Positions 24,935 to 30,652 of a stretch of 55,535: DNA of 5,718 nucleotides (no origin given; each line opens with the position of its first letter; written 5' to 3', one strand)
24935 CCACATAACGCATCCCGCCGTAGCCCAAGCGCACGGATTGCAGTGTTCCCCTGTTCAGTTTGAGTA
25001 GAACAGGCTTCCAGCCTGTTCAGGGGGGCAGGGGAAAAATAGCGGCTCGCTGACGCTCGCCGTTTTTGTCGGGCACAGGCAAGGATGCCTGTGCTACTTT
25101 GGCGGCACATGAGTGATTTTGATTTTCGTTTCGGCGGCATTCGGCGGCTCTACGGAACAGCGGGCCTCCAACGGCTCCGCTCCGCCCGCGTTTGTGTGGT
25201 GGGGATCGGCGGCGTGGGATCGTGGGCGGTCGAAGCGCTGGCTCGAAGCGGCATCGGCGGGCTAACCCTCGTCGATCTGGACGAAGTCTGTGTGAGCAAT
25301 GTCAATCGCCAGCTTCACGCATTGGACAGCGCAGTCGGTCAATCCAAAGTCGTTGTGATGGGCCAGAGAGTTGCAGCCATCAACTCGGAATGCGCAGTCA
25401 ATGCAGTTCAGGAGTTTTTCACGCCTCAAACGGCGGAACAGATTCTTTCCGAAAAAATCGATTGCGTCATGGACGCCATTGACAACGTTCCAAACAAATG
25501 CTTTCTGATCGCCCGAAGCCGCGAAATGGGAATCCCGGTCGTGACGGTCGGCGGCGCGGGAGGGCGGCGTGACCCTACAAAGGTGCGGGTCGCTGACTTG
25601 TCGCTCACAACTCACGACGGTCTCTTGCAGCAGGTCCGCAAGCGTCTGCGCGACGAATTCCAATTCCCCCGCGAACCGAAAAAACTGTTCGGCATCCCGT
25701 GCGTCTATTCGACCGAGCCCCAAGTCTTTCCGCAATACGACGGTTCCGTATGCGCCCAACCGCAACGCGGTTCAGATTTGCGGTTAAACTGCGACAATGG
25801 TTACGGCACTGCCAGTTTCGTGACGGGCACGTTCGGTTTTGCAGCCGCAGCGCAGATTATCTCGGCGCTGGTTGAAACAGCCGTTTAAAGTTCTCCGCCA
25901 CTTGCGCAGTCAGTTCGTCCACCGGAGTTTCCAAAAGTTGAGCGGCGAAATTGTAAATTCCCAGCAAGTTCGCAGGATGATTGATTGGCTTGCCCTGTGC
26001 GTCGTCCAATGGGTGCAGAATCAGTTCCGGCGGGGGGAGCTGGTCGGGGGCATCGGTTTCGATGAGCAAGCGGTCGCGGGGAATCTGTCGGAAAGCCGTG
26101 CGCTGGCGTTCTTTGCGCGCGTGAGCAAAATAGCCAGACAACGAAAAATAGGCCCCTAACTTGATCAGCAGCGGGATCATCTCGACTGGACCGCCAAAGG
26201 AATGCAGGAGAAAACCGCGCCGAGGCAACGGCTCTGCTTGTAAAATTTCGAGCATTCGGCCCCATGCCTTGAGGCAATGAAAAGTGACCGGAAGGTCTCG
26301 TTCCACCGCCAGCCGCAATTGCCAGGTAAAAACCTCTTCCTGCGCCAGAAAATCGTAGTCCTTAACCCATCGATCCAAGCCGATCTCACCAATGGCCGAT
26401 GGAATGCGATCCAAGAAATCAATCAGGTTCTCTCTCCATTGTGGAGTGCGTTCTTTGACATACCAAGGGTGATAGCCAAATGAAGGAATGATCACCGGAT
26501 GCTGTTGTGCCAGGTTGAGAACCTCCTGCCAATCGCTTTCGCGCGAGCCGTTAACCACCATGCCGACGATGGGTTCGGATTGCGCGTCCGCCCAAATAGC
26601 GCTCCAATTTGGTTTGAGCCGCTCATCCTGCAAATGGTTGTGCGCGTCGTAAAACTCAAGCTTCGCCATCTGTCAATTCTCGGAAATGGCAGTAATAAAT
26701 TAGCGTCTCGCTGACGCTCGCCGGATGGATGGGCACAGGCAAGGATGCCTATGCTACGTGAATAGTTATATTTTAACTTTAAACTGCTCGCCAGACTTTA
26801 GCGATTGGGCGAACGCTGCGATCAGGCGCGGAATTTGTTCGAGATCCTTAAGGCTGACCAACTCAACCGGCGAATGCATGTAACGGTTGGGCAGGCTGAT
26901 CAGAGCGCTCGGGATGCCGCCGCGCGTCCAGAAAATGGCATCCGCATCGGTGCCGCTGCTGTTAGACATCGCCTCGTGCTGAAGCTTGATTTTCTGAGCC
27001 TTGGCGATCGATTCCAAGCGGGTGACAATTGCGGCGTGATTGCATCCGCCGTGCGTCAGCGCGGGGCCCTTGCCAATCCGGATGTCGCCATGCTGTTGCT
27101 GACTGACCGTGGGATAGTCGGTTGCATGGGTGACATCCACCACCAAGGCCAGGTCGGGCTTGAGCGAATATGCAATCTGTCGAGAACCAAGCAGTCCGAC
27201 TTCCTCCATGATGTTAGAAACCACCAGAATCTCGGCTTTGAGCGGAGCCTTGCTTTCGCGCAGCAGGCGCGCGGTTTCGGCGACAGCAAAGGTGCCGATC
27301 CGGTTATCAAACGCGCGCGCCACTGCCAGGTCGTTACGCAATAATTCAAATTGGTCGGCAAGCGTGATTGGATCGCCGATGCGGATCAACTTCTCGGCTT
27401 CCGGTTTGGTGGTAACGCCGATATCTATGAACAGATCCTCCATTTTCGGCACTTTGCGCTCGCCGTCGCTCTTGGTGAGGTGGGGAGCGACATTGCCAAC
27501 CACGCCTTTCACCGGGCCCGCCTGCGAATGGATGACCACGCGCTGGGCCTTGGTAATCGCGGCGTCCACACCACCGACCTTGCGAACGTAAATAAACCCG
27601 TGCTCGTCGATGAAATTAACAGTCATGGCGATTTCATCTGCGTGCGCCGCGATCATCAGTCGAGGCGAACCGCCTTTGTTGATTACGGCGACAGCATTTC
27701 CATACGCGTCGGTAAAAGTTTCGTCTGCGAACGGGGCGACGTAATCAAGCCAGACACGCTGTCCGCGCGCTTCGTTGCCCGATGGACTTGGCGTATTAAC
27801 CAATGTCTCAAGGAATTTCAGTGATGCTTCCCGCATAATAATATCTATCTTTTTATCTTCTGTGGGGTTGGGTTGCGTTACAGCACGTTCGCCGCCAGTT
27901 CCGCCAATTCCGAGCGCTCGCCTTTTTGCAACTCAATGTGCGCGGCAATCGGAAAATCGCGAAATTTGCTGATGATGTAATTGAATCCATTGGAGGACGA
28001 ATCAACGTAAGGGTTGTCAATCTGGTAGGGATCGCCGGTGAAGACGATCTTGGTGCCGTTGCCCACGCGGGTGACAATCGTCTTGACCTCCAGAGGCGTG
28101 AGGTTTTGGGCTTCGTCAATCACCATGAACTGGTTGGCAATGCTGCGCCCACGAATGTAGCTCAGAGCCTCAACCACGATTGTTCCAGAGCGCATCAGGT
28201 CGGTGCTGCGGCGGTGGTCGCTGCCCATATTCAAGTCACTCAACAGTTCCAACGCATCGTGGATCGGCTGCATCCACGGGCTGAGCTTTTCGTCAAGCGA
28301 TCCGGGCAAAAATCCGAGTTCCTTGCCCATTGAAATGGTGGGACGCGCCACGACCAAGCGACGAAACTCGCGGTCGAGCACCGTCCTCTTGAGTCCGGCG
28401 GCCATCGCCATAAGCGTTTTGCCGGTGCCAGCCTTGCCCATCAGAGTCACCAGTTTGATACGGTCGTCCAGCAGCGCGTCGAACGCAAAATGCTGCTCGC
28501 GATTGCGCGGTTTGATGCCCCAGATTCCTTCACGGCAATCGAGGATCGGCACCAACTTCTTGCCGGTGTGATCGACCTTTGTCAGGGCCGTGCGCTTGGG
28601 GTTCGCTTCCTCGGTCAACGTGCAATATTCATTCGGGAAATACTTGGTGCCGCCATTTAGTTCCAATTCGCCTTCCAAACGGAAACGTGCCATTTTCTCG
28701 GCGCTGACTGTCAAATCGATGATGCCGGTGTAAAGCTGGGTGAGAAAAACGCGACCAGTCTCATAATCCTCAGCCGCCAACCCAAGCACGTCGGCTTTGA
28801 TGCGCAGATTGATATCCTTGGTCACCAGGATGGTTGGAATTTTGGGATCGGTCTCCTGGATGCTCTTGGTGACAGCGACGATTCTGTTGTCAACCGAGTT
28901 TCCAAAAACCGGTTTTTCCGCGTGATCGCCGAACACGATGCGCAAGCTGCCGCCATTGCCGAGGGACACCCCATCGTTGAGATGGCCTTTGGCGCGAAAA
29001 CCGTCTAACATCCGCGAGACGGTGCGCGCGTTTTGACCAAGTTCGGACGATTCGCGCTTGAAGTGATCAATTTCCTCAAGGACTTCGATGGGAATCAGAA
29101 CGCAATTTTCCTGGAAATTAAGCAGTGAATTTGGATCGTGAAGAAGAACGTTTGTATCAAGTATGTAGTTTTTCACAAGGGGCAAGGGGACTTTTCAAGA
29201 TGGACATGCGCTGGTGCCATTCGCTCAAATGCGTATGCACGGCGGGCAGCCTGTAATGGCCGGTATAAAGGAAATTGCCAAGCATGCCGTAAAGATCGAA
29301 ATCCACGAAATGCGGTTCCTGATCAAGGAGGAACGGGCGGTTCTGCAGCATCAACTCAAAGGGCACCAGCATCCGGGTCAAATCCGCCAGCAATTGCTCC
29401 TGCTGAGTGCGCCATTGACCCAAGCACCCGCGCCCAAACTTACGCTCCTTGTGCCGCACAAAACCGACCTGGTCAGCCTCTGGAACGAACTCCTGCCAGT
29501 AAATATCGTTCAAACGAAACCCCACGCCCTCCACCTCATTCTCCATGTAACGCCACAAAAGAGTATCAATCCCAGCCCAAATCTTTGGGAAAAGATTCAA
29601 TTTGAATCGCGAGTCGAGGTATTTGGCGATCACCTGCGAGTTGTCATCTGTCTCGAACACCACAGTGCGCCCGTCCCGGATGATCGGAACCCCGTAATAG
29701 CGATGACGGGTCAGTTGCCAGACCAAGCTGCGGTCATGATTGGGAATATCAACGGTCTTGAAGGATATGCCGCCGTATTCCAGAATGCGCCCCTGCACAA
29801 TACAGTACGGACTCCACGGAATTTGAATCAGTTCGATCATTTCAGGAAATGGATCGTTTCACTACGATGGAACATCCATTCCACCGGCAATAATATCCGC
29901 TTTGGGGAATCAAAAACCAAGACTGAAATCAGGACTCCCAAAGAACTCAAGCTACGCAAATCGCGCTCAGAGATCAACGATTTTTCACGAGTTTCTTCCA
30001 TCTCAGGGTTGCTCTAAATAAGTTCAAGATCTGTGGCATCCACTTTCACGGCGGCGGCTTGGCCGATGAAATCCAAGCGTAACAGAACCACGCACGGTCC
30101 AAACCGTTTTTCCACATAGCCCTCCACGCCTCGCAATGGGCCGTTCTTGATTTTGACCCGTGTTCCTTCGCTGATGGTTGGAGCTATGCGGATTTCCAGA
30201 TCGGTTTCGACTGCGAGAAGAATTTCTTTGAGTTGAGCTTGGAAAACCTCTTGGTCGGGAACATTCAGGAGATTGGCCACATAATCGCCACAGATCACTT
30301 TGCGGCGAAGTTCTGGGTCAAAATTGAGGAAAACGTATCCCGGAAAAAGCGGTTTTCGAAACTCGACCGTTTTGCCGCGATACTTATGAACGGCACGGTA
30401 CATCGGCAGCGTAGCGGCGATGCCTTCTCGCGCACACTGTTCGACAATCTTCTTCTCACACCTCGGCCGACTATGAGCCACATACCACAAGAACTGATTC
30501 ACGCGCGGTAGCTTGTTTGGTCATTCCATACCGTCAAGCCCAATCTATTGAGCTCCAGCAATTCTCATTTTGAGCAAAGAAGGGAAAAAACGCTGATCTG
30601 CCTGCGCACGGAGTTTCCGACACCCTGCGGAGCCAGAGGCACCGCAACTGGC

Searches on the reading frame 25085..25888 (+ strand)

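Call 72: search_protein_families(library=pfam, proteins=[window:25085-25888:+], max_evalue=0.001)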
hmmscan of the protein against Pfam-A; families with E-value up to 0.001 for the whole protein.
window:25085-25888:+ (267 aa): 1 family
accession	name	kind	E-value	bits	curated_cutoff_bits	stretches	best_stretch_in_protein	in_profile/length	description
PF00899.27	ThiF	-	2.3e-38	132.1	28.1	1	22-175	9-155/238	ThiF family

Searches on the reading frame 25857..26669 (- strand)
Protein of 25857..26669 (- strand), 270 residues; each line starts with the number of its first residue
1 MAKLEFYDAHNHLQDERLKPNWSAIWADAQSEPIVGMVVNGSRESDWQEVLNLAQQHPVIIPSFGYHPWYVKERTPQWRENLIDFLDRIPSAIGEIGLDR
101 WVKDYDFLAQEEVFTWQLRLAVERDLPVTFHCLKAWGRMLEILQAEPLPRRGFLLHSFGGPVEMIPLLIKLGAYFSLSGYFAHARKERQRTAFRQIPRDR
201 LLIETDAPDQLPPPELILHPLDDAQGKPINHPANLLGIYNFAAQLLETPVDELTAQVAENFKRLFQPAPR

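Call 72: search_protein_families(library=pfam, proteins=[window:25857-26669:-], max_evalue=0.001)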
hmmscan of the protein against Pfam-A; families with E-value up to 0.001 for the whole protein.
window:25857-26669:- (270 aa): 1 family
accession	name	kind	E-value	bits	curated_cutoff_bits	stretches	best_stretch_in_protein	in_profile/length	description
PF01026.27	TatD_DNase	-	8.3e-57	192.9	27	1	8-266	2-253/253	TatD related DNase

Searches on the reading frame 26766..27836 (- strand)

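Call 72: search_protein_families(library=pfam, proteins=[window:26766-27836:-], max_evalue=0.001)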
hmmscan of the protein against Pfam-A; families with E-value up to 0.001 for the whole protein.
window:26766-27836:- (356 aa): 4 families
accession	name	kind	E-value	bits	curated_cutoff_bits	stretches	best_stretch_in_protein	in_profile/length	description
PF05343.19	Peptidase_M42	-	1.1e-81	274.6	23.2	1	46-337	1-291/292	M42 glutamyl aminopeptidase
PF04389.22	Peptidase_M28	-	4e-09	36.9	21.3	1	175-323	30-170/193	Peptidase family M28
PF01546.33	Peptidase_M20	-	1.2e-07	32.3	24.6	1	169-344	26-205/206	Peptidase family M20/M25/M40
PF02127.20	Peptidase_M18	-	1.9e-06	27.4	24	1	228-342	310-431/432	Aminopeptidase I zinc metalloprotease (M18)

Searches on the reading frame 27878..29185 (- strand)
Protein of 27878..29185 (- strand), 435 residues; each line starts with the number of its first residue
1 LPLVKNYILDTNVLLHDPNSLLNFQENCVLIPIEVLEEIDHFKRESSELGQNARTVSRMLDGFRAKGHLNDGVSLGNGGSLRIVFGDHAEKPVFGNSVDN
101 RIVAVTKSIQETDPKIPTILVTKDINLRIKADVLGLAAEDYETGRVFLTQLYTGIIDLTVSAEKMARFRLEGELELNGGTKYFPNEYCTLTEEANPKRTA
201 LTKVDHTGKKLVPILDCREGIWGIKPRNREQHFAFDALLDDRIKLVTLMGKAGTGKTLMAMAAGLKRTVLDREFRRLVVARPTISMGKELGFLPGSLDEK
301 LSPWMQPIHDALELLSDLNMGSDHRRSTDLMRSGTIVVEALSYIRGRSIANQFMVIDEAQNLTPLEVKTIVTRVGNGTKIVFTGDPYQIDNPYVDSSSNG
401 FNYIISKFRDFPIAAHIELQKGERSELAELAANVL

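Call 72: search_protein_families(library=pfam, proteins=[window:27878-29185:-], max_evalue=0.001)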
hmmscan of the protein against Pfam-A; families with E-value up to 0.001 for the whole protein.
window:27878-29185:- (435 aa): 5 families
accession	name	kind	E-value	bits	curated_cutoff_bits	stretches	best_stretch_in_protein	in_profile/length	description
PF02562.22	PhoH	-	9.7e-50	169.3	27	1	224-422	2-189/205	PhoH-like protein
PF13638.12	PIN_4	-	4.4e-34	118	21.9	1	7-142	1-132/132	PIN domain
PF13604.12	AAA_30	-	2.4e-09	37.6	27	1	228-389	3-128/191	AAA domain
PF13245.12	AAA_19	-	1e-05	26.2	25.1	1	244-389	12-129/134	AAA domain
PF13401.12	AAA_22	-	0.00013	22.7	27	1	245-388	7-125/130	AAA domain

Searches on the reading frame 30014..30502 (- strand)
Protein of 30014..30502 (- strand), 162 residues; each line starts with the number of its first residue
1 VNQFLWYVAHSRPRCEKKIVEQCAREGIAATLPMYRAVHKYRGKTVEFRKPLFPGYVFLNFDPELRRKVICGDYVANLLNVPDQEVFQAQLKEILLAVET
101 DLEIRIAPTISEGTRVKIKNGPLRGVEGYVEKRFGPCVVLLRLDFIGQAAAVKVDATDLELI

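Call 72: search_protein_families(library=pfam, proteins=[window:30014-30502:-], max_evalue=0.001)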
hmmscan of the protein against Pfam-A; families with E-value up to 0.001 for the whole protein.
window:30014-30502:- (162 aa): 1 family
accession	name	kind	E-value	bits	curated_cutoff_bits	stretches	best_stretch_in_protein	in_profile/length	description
PF02357.24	NusG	-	1.7e-12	48.1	22.2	1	6-64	3-58/93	Transcription termination factor nusG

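Call 73: search_protein_families(library=ncbifam, proteins=[window:30014-30502:-], max_evalue=0.01)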
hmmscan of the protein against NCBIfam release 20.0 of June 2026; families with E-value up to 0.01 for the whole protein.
window:30014-30502:- (162 aa): 6 families
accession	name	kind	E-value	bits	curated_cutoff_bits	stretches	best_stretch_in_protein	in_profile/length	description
NF033644.1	antiterm_UpxY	subfamily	1.1e-21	77.6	100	1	6-156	1-161/164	UpxY family transcription antiterminator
NF033641.1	antiterm_LoaP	exception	3.9e-15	56.4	125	1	6-153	1-158/166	antiterminator LoaP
TIGR01955.1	RfaH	equivalog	4e-14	52.9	144.5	1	6-160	1-159/159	transcription/translation regulatory transformer protein RfaH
NF006534.0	PRK09014.1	equivalog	9.1e-12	45.2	124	1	6-160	4-160/162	transcription/translation regulatory transformer protein RfaH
TIGR00922.1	nusG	equivalog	1.6e-06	28.1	135.7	1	6-132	1-141/172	transcription termination/antitermination protein NusG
TIGR01956.2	NusG_myco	equivalog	0.0077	15.8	150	0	93-161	175-238/239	transcription termination/antitermination protein NusG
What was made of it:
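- On JUMPStart/ops-RfaH system: A paralogue is present at 30014-30502, with UpxY family as best match but below the cut-off (calls 72, 73).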
